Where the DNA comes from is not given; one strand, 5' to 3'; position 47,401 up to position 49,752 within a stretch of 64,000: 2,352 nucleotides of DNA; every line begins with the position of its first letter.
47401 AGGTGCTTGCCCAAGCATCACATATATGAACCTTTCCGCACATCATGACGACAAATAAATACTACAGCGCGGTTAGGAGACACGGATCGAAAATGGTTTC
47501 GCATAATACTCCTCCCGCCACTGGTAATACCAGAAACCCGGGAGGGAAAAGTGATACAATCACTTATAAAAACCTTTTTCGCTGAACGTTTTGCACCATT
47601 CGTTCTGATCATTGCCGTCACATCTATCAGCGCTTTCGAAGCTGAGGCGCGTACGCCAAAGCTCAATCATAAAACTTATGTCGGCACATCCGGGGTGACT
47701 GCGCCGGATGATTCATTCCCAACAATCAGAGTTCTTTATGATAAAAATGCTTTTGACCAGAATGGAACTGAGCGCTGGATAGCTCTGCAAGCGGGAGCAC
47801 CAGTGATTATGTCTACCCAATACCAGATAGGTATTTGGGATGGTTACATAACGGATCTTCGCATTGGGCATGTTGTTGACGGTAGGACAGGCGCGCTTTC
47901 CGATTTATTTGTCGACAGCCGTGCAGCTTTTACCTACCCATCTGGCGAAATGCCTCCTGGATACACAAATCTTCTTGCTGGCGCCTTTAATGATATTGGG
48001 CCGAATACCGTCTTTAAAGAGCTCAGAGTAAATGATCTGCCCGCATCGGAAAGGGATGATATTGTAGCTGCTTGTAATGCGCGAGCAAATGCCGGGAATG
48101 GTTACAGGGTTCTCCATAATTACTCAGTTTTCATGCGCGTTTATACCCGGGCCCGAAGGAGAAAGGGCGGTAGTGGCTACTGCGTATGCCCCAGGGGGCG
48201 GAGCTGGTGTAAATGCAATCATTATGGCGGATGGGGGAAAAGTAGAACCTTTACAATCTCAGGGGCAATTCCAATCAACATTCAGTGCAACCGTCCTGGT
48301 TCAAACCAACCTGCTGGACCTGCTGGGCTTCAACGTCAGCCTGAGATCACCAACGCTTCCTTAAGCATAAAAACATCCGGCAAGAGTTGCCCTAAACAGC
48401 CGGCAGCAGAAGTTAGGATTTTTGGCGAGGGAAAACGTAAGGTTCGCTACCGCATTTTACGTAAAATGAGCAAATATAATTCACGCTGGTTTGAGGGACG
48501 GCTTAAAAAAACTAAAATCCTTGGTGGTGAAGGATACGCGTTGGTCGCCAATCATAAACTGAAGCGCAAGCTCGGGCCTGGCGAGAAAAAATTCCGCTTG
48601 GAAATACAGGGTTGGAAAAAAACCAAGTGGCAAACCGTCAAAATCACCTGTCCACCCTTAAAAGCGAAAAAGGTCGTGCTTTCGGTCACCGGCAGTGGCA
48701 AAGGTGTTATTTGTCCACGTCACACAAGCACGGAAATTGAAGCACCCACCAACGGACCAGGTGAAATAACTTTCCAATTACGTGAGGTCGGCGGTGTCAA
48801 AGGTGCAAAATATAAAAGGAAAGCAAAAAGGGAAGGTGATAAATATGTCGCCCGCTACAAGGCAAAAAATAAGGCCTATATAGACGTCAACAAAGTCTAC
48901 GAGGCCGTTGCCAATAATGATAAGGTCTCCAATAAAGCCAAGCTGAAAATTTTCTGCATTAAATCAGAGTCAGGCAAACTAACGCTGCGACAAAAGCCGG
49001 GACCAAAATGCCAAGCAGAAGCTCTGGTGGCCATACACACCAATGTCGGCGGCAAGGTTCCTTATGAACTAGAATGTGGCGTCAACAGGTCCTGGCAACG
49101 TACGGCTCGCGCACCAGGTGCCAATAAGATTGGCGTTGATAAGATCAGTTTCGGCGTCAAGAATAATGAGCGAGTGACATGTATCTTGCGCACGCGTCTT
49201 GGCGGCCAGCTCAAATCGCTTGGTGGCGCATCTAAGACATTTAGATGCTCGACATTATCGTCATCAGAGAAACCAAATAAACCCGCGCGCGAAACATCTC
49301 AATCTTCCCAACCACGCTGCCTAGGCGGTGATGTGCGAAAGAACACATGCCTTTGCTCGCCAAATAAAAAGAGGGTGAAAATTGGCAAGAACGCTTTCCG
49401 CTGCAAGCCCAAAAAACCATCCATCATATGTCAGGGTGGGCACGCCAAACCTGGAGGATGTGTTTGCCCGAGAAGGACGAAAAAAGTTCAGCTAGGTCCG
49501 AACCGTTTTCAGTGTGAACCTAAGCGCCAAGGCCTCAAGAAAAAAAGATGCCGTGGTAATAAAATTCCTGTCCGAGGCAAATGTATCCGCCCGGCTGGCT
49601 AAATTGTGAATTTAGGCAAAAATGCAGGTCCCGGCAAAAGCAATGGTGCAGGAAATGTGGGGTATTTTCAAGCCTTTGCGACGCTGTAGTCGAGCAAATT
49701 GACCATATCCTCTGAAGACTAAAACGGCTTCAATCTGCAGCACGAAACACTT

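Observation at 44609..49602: Tandem pair of Lys-rich Sec-exported mosaic proteins sharing novel cysteine-bracketed ~100-aa modules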

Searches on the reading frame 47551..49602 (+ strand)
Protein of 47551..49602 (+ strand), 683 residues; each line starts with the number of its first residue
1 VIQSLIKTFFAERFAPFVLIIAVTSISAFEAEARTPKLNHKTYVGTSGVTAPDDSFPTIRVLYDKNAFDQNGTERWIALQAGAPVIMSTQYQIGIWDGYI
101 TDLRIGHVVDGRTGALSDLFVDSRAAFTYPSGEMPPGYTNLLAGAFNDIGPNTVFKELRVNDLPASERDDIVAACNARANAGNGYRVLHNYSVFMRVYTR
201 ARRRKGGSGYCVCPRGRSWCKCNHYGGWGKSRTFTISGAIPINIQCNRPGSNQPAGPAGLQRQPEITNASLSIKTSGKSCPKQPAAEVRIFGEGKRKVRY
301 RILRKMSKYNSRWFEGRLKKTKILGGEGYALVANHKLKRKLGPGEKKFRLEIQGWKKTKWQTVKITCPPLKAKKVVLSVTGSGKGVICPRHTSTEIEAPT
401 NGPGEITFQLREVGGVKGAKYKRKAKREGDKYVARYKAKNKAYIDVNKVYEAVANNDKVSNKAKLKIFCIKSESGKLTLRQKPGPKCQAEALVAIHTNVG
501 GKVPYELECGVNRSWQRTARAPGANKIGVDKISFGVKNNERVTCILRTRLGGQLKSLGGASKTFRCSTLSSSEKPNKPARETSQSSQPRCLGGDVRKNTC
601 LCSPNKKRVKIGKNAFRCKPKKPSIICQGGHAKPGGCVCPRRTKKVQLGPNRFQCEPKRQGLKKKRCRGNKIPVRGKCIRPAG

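Call 3: search_protein_families(library=pfam, proteins=[window:47551-49602:+], max_evalue=1)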
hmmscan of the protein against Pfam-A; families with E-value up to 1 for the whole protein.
window:47551-49602:+ (683 aa): 1 family
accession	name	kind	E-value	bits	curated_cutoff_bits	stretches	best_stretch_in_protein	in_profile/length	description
PF25712.1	crAss_CARGO2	-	0.088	12.1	27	1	335-462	278-391/544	Crassvirus Cargo protein 2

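Call 4: search_protein_families(library=ncbifam, proteins=[window:47551-49602:+], max_evalue=1)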
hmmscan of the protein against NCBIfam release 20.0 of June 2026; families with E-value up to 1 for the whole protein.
window:47551-49602:+ (683 aa): 0 families

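Call 10: find_homologous_proteins(query=window:47551-49602:+, max_evalue=0.001)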
Query window:47551-49602:+ (683 aa): 8 proteins with E <= 0.001 among 8000 candidates.
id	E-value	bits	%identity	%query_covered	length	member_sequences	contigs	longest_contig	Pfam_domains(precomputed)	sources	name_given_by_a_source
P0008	0.0e+0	1581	100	100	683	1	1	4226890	-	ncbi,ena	-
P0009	7.5e-214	731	56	96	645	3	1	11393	-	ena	-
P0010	3.8e-210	718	57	84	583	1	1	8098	-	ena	-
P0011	3.8e-198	679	56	81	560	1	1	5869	-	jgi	jgi:hypothetical protein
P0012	4.6e-61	226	32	72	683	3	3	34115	-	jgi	-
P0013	4.2e-57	212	32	71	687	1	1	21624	-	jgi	-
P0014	7.2e-54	202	31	66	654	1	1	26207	-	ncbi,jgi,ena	-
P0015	2.3e-35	141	30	61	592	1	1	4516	-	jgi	jgi:hypothetical protein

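Call 12: find_encoding_contigs(protein=P0008, flank=6000, max_places=3)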
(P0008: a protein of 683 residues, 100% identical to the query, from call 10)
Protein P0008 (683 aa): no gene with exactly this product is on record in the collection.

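Call 13: find_encoding_contigs(protein=P0009, flank=10000, max_places=3)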
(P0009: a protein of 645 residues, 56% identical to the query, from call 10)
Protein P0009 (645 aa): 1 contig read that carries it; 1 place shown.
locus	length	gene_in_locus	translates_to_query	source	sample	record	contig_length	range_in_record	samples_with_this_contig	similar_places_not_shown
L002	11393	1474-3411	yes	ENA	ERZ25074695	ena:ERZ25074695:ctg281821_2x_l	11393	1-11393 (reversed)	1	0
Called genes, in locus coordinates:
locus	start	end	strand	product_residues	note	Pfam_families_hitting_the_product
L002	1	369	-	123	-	?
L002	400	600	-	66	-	PF00589:Phage_integrase (weak)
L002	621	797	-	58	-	-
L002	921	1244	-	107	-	-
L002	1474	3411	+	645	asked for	-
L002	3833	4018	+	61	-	-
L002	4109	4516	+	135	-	-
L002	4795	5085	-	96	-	-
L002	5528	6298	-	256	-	PF01507:PAPS_reduct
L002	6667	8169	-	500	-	PF26363:Phospholipase-like (faint), PF01764:Lipase_3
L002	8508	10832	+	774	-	PF13458:Peripla_BP_6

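Call 14: find_encoding_contigs(protein=P0012, flank=10000, max_places=3)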
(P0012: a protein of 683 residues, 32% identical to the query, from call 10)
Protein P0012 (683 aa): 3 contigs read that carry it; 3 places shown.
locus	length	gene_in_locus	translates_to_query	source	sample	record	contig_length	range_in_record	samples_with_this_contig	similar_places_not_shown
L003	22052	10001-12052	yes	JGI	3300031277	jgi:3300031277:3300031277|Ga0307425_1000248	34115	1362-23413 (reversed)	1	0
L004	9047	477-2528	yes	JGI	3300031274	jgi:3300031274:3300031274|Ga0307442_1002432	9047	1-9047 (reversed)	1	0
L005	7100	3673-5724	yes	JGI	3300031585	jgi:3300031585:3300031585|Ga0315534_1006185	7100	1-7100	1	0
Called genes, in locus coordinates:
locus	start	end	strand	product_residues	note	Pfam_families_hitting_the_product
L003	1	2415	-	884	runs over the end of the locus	PF17900:Peptidase_M1_N, PF01433:Peptidase_M1, PF11940:DUF3458, PF17432:DUF3458_C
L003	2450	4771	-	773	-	PF04945:YHS, PF19335:HMBD, PF00122:E1-E2_ATPase, PF00702:Hydrolase, PF08282:Hydrolase_3 (faint)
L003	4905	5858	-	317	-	PF00561:Abhydrolase_1, PF12146:Hydrolase_4, PF12697:Abhydrolase_6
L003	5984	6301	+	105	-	PF01638:HxlR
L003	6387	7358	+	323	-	PF01207:Dus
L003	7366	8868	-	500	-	PF02878:PGM_PMM_I, PF02879:PGM_PMM_II, PF02880:PGM_PMM_III, PF00408:PGM_PMM_IV (weak)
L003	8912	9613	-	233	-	PF13650:Asp_protease_2, PF13975:gag-asp_proteas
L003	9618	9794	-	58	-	PF06945:DUF1289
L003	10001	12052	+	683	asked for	-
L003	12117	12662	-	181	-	PF03734:YkuD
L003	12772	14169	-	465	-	PF00512:HisKA, PF02518:HATPase_c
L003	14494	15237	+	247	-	PF23023:Anti-Pycsar_Apyc1, PF00753:Lactamase_B, PF12706:Lactamase_B_2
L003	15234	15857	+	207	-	PF03167:UDG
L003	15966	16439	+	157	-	PF13404:HTH_AsnC-type, PF13412:HTH_24, PF01037:AsnC_trans_reg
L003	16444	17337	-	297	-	PF00763:THF_DHG_CYH, PF02882:THF_DHG_CYH_C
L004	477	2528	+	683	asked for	-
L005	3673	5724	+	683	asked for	-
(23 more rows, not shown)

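Call 15: find_encoding_contigs(protein=P0014, flank=10000, max_places=3)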
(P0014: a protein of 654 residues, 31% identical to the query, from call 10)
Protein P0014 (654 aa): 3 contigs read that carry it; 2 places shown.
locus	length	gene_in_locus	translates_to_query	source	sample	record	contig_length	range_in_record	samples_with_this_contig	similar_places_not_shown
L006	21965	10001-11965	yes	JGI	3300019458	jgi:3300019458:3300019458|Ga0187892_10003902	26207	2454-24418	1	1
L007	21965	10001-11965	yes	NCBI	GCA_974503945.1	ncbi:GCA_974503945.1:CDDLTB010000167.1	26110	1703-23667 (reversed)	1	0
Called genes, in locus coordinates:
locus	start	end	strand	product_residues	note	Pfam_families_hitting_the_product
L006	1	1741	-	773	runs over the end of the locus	PF04945:YHS, PF19335:HMBD, PF00122:E1-E2_ATPase, PF00702:Hydrolase, PF08282:Hydrolase_3 (faint)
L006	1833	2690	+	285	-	PF21342:SoxA-TsdA_cyt-c, PF00034:Cytochrom_C, PF13442:Cytochrome_CBB3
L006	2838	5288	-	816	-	PF02036:SCP2, PF14864:Alkyl_sulf_C (weak), PF00970:FAD_binding_6, PF00175:NAD_binding_1, PF00111:Fer2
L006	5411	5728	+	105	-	PF01638:HxlR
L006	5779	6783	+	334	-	PF01207:Dus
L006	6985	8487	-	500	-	PF02878:PGM_PMM_I, PF02879:PGM_PMM_II, PF02880:PGM_PMM_III, PF00408:PGM_PMM_IV (weak)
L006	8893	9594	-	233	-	PF13650:Asp_protease_2, PF13975:gag-asp_proteas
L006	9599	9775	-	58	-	PF06945:DUF1289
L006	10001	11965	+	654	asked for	-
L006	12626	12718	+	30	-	-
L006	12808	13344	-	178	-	PF03734:YkuD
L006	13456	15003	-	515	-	PF00512:HisKA, PF02518:HATPase_c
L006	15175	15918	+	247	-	PF23023:Anti-Pycsar_Apyc1, PF00753:Lactamase_B, PF12706:Lactamase_B_2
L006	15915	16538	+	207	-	PF03167:UDG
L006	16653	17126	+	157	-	PF13404:HTH_AsnC-type, PF13412:HTH_24, PF01037:AsnC_trans_reg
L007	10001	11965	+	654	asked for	-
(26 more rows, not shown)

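Call 48: search_solved_structures(query=A2, max_evalue=1)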
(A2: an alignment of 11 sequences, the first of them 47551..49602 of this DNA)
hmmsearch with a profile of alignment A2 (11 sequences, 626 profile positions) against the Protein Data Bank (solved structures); distinct sequences matched with E-value up to 1: 0.

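Call 49: list_cluster_members(proteins=[P0008, P0016, P0036, P0048, P0017, P0021, P0014, P0031, P0049, P0116])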
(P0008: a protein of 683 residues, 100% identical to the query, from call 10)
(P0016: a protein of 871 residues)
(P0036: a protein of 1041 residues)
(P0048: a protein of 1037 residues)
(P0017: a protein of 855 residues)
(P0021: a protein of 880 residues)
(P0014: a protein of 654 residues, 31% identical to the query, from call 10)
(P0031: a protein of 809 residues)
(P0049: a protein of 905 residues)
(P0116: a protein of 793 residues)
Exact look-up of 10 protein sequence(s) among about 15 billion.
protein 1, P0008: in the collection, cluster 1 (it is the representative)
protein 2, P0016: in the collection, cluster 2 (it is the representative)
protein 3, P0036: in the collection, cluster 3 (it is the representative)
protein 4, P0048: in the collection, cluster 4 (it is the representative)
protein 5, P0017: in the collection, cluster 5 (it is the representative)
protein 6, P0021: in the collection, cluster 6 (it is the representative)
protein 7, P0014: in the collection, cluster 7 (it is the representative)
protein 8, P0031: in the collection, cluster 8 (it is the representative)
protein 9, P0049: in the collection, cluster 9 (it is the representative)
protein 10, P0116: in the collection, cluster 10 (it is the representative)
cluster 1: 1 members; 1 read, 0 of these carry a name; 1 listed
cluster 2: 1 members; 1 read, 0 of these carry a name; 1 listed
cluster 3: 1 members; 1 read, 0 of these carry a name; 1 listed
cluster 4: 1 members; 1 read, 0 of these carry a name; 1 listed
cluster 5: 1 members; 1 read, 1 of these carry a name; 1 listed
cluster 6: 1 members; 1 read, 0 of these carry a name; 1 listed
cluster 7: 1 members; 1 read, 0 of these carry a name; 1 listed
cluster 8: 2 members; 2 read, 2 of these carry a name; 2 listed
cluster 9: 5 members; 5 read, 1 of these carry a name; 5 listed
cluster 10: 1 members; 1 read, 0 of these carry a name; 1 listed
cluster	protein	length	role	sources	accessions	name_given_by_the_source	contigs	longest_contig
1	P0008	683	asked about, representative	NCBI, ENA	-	-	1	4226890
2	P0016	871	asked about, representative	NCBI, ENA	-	-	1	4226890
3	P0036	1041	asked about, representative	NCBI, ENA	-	-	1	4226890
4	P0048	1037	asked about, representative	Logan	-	-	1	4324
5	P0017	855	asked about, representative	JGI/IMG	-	hypothetical protein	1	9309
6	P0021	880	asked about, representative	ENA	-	-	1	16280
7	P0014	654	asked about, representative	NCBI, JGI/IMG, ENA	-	-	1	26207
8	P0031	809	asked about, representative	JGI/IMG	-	hypothetical protein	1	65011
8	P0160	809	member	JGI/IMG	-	hypothetical protein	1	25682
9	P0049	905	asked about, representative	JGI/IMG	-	-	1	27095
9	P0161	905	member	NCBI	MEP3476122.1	MAG: hypothetical protein ABJN57_07885 [Hyphomicrobiales bacterium]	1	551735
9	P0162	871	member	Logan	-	-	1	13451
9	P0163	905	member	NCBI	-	-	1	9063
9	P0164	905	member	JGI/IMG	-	-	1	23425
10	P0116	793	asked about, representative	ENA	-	-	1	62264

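Call 72: search_protein_families(library=phrogs, proteins=[window:47551-49602:+], max_evalue=0.01)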
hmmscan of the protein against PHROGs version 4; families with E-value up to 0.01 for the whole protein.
window:47551-49602:+ (683 aa): 0 families

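Call 73: search_protein_families(library=padloc, proteins=[window:47551-49602:+], max_evalue=0.01)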
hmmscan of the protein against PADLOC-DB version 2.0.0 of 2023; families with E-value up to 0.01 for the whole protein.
window:47551-49602:+ (683 aa): 0 families

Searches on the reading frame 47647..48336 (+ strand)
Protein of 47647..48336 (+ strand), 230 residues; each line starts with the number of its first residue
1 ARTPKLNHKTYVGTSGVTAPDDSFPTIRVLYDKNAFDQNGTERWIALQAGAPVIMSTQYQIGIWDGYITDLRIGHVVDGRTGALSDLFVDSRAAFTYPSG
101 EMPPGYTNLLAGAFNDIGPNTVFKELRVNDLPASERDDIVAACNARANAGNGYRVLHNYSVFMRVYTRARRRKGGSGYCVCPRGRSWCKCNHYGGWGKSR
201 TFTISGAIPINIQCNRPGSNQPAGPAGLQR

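Call 58: predict_structure(alignment_id=A5)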
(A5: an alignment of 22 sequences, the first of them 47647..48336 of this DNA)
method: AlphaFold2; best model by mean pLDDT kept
length: 230 residues; sequences in the alignment: 22
mean_pLDDT: 80.2   pTM: 0.76
mean pLDDT of the five models: 80.2, 80.0, 76.6, 76.2, 73.0
residues with pLDDT >= 90: 96; 70-90: 77; 50-70: 37; < 50: 20
segments of 3 or more residues with pLDDT < 50: 89-98, 102-106, 226-230
pLDDT, mean of each block of 10 residues (from residue 1): 91 73 84 84 90 90 94 83 64 42 55 89 86 91 94 92 94 72 66 88 93 83 47
secondary structure, 60 per line:
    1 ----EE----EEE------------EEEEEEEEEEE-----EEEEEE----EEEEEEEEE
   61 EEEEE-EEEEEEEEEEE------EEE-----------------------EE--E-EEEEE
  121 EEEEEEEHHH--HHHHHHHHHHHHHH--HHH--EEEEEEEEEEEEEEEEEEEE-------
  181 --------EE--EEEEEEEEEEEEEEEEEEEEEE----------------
elements in order: E11-13 E26-36 E42-47 E52-65 E67-77 E84-86 E116-127 H133-146 E154-173 E193-214
